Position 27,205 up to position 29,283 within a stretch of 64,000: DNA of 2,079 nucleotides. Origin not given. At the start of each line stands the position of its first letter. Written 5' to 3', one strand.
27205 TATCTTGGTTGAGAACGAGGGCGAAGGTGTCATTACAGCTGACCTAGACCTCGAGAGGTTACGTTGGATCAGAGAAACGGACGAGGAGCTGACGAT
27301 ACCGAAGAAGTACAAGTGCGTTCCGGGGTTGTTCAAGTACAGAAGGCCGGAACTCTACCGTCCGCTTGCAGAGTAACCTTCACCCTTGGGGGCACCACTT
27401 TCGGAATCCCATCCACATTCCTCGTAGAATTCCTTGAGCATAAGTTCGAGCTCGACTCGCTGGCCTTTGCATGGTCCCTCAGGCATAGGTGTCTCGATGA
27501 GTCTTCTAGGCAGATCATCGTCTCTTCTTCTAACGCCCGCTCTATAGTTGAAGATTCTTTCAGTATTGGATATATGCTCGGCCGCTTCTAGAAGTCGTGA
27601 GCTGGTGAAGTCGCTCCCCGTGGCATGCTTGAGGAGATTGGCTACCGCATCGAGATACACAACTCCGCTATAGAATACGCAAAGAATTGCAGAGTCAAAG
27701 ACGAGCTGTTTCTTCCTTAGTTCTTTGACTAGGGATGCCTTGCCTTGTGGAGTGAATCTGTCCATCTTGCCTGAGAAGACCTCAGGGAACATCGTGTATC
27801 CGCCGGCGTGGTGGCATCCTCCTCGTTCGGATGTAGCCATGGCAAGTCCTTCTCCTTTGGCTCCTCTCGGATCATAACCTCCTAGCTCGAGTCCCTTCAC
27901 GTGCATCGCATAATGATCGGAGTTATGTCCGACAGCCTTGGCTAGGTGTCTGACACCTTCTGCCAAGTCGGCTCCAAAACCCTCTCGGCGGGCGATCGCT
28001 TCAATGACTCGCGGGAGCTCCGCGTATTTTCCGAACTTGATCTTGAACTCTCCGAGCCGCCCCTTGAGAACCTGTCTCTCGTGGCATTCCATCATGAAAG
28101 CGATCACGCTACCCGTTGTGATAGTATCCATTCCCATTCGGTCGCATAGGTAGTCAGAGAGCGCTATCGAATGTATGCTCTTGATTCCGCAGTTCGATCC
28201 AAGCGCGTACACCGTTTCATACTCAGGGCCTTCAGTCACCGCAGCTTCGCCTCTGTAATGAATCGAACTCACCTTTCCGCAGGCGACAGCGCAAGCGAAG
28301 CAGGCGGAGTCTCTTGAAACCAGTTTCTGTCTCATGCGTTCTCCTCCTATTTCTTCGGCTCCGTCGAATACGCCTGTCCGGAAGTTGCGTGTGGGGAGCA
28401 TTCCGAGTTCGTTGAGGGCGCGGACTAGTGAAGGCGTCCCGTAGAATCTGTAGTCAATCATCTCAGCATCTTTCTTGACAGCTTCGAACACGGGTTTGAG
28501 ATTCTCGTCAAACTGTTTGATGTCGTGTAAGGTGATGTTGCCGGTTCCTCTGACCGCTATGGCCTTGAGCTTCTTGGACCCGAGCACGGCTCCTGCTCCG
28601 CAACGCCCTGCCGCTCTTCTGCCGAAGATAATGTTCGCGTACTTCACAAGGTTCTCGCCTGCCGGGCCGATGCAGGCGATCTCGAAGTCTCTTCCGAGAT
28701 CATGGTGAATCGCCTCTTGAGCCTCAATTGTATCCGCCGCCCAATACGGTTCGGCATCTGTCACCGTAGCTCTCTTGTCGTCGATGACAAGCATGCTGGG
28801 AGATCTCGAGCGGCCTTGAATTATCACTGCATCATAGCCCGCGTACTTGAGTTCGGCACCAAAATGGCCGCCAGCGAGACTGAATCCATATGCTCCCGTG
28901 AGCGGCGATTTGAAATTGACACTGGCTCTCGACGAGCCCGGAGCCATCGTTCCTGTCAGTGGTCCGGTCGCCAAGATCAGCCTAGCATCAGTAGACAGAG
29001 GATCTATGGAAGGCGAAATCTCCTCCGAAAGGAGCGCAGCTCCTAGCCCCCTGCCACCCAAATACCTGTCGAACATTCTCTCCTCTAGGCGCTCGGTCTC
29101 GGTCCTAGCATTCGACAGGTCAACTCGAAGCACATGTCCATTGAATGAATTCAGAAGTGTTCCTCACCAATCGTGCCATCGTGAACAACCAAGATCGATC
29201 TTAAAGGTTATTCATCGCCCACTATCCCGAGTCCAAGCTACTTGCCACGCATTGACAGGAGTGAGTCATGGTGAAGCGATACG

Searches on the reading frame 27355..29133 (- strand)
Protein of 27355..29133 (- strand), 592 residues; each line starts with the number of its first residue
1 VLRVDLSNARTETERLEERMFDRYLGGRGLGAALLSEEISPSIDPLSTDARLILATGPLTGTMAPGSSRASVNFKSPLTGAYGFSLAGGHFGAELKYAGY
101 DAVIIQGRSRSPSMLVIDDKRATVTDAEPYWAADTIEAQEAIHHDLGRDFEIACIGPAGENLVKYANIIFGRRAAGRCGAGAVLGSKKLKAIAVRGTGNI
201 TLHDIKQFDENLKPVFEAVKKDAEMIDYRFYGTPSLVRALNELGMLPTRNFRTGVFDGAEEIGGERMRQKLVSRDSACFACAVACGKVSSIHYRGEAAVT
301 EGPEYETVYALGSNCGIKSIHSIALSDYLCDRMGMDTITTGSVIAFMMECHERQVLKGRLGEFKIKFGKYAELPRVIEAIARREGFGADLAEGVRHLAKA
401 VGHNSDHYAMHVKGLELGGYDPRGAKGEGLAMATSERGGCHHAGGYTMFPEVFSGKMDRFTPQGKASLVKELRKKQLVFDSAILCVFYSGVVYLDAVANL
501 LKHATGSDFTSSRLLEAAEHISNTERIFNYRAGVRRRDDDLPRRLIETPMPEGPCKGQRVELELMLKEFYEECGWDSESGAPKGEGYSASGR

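Call 27: search_protein_families(library=ncbifam, proteins=[window:27355-29133:-], max_evalue=0.00001)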
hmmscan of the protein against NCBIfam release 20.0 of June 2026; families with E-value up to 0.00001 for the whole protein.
window:27355-29133:- (592 aa): 2 families
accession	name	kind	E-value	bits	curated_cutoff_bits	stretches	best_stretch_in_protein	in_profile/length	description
NF007354.0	PRK09849.1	equivalog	5.4e-58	197.1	868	1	1-207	12-218/703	aldehyde ferredoxin oxidoreductase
NF040818.1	GAPOR_Arch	equivalog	1e-12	47.2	1300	1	40-120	42-121/654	glyceraldehyde-3-phosphate:ferredoxin oxidoreductase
